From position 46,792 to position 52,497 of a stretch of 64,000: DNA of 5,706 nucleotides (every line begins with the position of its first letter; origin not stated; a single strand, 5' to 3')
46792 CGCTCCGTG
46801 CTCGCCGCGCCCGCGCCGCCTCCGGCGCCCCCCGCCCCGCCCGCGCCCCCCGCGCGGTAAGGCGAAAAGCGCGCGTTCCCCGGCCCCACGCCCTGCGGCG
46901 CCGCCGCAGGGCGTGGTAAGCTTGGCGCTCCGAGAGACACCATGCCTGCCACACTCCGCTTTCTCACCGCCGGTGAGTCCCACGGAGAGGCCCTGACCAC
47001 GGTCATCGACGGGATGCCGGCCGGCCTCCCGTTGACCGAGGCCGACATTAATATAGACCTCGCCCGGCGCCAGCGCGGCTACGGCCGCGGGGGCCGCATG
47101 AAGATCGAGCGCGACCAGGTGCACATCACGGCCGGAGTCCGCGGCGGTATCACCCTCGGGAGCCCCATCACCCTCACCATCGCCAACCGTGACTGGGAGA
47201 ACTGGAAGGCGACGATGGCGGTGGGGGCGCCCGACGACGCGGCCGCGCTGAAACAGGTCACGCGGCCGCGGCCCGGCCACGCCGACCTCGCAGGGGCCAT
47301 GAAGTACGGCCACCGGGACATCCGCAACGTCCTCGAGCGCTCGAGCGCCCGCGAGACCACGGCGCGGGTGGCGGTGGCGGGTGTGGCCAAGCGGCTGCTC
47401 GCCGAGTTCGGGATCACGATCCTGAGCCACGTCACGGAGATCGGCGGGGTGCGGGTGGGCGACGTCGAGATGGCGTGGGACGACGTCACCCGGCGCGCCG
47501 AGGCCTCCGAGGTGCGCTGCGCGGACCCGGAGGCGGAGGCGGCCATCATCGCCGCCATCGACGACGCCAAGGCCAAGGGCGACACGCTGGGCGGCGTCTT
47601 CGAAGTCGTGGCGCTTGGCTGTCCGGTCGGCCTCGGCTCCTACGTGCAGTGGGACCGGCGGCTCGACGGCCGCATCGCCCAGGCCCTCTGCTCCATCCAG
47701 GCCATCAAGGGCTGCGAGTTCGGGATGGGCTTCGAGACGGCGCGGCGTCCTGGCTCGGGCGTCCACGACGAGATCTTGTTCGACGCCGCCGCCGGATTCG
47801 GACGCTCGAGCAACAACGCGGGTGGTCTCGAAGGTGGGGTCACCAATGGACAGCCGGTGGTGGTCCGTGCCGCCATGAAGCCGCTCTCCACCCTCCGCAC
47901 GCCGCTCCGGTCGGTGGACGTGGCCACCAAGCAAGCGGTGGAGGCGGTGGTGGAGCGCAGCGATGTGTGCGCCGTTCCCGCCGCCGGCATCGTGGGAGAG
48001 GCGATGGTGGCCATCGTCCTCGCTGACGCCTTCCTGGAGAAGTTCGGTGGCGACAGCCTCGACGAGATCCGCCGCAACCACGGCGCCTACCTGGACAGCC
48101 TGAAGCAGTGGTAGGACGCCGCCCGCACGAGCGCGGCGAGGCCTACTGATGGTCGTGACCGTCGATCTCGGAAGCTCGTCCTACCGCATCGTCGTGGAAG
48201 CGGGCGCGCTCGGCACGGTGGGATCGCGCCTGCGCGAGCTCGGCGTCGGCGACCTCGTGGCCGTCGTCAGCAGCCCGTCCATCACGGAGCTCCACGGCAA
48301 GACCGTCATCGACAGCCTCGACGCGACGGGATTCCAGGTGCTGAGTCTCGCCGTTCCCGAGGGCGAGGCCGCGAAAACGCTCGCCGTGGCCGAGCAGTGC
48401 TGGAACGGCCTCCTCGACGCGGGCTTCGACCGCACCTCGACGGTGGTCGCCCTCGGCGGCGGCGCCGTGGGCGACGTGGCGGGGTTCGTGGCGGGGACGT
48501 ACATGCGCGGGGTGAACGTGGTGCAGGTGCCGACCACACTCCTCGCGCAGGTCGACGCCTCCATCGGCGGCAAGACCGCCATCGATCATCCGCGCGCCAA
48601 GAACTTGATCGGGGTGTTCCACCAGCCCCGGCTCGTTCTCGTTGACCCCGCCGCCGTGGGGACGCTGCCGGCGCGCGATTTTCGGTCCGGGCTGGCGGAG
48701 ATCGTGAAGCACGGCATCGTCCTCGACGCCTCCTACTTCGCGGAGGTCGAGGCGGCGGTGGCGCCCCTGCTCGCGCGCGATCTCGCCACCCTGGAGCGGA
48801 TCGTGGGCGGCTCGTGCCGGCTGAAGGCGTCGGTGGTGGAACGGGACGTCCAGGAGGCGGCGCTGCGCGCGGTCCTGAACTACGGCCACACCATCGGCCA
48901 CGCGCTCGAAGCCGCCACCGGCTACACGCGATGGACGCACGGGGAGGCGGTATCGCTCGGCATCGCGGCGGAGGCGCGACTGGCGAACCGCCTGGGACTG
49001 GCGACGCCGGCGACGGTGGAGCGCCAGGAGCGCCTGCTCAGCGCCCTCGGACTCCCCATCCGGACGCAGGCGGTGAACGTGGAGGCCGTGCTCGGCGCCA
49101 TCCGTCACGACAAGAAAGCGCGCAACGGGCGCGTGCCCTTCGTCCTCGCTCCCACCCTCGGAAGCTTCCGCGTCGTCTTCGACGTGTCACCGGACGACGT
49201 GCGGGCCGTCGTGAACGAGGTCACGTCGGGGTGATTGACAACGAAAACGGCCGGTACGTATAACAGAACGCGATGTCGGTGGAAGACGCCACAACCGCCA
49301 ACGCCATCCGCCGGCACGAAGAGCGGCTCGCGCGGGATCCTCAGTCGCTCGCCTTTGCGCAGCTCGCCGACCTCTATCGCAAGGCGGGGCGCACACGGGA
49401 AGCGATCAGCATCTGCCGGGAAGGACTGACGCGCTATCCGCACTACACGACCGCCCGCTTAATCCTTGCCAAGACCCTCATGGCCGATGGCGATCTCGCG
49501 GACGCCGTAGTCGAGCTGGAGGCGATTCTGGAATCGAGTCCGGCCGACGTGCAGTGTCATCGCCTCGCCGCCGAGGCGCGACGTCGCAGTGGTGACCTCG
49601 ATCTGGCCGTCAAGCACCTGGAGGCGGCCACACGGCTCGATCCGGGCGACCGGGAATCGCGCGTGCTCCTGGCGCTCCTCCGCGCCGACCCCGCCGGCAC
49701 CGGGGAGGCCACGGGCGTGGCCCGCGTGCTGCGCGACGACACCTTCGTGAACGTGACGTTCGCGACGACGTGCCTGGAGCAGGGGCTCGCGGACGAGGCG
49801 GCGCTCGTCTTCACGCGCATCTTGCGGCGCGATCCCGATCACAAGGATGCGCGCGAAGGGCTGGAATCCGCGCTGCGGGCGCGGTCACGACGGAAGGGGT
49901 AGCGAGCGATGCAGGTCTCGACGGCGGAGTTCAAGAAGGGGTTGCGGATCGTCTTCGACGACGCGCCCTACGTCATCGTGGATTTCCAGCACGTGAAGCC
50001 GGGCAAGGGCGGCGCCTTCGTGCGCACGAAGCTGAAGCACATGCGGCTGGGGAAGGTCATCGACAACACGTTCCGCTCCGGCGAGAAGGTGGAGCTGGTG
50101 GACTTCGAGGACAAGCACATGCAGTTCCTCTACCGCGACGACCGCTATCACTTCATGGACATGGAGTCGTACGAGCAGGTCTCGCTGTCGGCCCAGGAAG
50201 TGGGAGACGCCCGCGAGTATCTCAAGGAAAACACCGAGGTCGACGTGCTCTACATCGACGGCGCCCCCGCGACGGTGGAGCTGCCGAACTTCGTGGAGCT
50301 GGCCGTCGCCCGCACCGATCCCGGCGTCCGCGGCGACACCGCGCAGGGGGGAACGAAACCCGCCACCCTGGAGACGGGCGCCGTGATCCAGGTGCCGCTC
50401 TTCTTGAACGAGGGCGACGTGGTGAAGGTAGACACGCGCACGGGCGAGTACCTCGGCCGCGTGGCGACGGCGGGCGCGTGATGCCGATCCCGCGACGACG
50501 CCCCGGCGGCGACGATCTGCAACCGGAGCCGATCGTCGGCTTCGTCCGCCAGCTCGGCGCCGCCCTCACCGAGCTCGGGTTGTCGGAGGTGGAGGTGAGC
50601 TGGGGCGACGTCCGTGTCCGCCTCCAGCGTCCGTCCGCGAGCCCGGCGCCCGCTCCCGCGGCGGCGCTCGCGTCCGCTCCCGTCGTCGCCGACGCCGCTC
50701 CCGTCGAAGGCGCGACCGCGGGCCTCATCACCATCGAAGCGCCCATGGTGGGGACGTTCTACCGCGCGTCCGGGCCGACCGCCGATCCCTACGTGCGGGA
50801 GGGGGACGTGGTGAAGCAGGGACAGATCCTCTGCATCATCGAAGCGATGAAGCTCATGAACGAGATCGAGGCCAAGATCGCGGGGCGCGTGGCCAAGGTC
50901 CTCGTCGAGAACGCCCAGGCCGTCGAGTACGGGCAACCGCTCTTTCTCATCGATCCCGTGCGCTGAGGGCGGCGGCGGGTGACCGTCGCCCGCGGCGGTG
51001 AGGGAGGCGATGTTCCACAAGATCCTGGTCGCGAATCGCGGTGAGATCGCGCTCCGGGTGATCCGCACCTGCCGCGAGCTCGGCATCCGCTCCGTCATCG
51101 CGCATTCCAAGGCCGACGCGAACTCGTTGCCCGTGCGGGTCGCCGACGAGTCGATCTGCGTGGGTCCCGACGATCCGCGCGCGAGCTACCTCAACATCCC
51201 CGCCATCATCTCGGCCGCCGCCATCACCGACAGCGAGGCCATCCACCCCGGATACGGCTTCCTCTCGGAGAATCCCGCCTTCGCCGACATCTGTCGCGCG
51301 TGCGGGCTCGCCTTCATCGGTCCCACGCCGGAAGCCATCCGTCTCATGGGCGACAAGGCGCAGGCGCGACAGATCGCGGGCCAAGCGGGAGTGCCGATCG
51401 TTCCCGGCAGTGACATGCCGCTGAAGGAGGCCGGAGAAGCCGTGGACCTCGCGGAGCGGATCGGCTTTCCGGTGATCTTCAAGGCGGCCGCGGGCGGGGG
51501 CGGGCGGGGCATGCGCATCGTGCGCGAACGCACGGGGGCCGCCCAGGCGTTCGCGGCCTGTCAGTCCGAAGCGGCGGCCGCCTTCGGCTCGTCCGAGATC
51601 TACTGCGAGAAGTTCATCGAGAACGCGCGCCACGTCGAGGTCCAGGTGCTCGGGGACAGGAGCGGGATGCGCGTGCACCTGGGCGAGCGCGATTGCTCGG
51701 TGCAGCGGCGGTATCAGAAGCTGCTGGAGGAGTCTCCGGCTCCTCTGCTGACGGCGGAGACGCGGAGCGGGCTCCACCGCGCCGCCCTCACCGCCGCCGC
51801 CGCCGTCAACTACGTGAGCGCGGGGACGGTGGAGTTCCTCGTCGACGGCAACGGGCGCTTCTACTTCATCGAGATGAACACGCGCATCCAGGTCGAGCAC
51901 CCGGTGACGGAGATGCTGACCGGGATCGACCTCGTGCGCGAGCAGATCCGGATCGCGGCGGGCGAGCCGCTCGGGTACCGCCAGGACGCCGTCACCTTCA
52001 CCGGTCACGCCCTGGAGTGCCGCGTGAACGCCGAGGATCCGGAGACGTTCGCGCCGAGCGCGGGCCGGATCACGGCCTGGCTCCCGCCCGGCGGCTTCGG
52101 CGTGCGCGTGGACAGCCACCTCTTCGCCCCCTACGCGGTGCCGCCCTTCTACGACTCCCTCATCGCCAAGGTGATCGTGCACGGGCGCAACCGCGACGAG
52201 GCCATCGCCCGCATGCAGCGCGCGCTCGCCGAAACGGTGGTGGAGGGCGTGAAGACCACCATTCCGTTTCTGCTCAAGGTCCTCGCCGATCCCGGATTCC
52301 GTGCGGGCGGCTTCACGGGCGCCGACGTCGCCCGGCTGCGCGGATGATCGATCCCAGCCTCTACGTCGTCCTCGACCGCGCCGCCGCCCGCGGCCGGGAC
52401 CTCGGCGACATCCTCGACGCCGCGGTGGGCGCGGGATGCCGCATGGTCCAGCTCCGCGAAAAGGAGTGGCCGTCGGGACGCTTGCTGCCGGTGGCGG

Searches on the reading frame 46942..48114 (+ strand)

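Call 53: search_protein_families(library=pfam, proteins=[window:46942-48114:+], max_evalue=0.00001)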
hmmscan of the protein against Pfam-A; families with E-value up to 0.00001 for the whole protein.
window:46942-48114:+ (390 aa): 1 family
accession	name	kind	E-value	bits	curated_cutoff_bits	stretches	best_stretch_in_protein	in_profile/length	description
PF01264.26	Chorismate_synt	-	1.3e-121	405.8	27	1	5-365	1-327/327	Chorismate synthase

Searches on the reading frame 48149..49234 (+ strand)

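Call 53: search_protein_families(library=pfam, proteins=[window:48149-49234:+], max_evalue=0.00001)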
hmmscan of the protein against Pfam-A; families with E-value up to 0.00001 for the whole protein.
window:48149-49234:+ (361 aa): 4 families
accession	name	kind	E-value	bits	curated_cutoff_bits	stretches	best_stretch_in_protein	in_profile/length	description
PF01761.26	DHQ_synthase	-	1.5e-46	157.2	24.2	1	67-179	2-114/115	3-dehydroquinate synthase N-terminal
PF24621.2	DHQS_C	-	4e-46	157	27.6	1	181-324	1-144/144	3-dehydroquinate synthase C-terminal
PF13685.12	Fe-ADH_2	-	7.9e-09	36.1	28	1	15-133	1-110/149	Iron-containing alcohol dehydrogenase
PF00465.25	Fe-ADH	-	9.8e-07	29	31.3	1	13-167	3-168/168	Iron-containing alcohol dehydrogenase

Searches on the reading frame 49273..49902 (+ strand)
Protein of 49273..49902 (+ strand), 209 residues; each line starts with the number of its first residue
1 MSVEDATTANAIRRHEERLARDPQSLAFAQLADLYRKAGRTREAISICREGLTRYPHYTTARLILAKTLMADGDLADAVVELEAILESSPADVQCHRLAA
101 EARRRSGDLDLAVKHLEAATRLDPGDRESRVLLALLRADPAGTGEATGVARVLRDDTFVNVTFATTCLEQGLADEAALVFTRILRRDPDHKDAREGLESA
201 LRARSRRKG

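Call 53: search_protein_families(library=pfam, proteins=[window:49273-49902:+], max_evalue=0.00001)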
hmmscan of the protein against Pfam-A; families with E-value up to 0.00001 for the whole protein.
window:49273-49902:+ (209 aa): 14 families
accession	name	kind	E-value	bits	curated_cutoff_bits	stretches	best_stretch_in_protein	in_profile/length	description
PF13428.12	TPR_14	-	7.9e-20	69.8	23.5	0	28-67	4-43/44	Tetratricopeptide repeat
PF14559.12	TPR_19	-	2.9e-18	66.4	25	1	37-100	3-66/68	Tetratricopeptide repeat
PF13432.12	TPR_16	-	1.4e-14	54.7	32.7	1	31-92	3-64/65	Tetratricopeptide repeat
PF07719.23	TPR_2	-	7.6e-14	51.1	27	0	95-126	3-34/34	Tetratricopeptide repeat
PF13181.12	TPR_8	-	6.6e-11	41.9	25.7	0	28-57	4-33/34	Tetratricopeptide repeat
PF13176.12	TPR_7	-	3.3e-10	39.7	27.9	0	27-52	1-28/36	Tetratricopeptide repeat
PF13174.12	TPR_6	-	7.9e-09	36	26.3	0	30-56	5-31/33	Tetratricopeptide repeat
PF24575.1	TPR_Slam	-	4.8e-08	33.8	35.2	0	21-78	44-100/104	Surface lipoprotein assembly modifier, N-terminal TPR repeats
PF00515.34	TPR_1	-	7.3e-08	32.3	27.8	0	27-58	3-34/34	Tetratricopeptide repeat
PF25058.1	ARM_TT21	-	1.6e-06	28.6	27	0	16-100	48-135/155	Tetratricopeptide repeat protein 21 ARM repeat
PF13429.12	TPR_15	-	2.7e-06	27.5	26.2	0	16-85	139-209/280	Tetratricopeptide repeat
PF12895.13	ANAPC3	-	6.7e-06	26.7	27.2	0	17-83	13-80/82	Anaphase-promoting complex, cyclosome, subunit 3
PF25064.1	ARM_TT21_5th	-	8.7e-06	26.5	27.8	0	60-121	2-63/117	TT21 fifth ARM repeats domain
PF13431.12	TPR_17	-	9e-06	26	24.4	0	25-45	13-33/34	Tetratricopeptide repeat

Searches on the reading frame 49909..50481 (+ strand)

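Call 53: search_protein_families(library=pfam, proteins=[window:49909-50481:+], max_evalue=0.00001)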
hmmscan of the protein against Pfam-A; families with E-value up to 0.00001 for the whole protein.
window:49909-50481:+ (190 aa): 3 families
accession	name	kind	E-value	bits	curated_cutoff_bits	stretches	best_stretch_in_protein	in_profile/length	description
PF09285.17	Elong-fact-P_C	-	4.3e-28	97.2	25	1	129-184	1-56/56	Elongation factor P, C-terminal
PF08207.18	EFP_N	-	1.8e-25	89.1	23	1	4-61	1-58/58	Elongation factor P (EF-P) KOW-like domain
PF01132.26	EFP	-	3.8e-21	75.2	27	1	69-120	1-53/54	Elongation factor P (EF-P) OB domain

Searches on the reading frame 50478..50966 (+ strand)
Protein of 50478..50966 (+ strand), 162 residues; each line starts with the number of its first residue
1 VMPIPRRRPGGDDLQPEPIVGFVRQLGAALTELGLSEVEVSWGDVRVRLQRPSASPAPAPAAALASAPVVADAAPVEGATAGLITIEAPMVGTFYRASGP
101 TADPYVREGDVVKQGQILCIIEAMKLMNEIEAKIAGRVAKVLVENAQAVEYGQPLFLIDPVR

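Call 53: search_protein_families(library=pfam, proteins=[window:50478-50966:+], max_evalue=0.00001)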
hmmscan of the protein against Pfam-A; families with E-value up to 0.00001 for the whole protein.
window:50478-50966:+ (162 aa): 2 families
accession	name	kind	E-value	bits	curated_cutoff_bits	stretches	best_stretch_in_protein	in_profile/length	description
PF00364.28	Biotin_lipoyl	-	4.2e-23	81.4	22.1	1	85-158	2-73/73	Biotin-requiring enzyme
PF13533.13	Biotin_lipoyl_2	-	4e-10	39.7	29.8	0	130-159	3-32/32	Biotin-lipoyl like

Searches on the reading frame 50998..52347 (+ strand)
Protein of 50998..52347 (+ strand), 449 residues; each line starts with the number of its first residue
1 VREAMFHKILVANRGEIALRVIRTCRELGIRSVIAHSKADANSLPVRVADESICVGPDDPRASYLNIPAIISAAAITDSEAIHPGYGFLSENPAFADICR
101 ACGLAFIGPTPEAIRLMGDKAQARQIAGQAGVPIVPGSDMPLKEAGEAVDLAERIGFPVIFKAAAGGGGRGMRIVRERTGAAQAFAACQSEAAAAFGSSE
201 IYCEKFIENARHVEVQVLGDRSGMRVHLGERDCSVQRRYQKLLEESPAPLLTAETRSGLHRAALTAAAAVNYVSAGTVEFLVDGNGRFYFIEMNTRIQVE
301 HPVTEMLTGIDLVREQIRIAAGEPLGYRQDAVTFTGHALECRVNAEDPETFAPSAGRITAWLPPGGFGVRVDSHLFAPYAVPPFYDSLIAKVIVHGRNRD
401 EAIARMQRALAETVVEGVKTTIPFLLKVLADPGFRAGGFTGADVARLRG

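Call 53: search_protein_families(library=pfam, proteins=[window:50998-52347:+], max_evalue=0.00001)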
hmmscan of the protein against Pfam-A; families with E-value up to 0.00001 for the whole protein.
window:50998-52347:+ (449 aa): 5 families
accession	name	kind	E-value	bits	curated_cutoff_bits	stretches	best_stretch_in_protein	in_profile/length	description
PF02786.22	CPSase_L_D2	-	2.6e-74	249.7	19.8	1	119-326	1-209/211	Carbamoyl-phosphate synthase L chain, ATP binding domain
PF00289.28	Biotin_carb_N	-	2.3e-43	147.6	25.5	1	5-114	1-110/110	Biotin carboxylase, N-terminal domain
PF02785.25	Biotin_carb_C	-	1.3e-36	125.4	32.4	1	340-440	1-102/108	Biotin carboxylase C-terminal domain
PF07478.18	Dala_Dala_lig_C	-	1.5e-07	31.6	24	1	149-295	29-174/204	D-ala D-ala ligase C-terminus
PF02222.28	ATP-grasp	-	6e-07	29.7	27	1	141-296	15-162/179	ATP-grasp domain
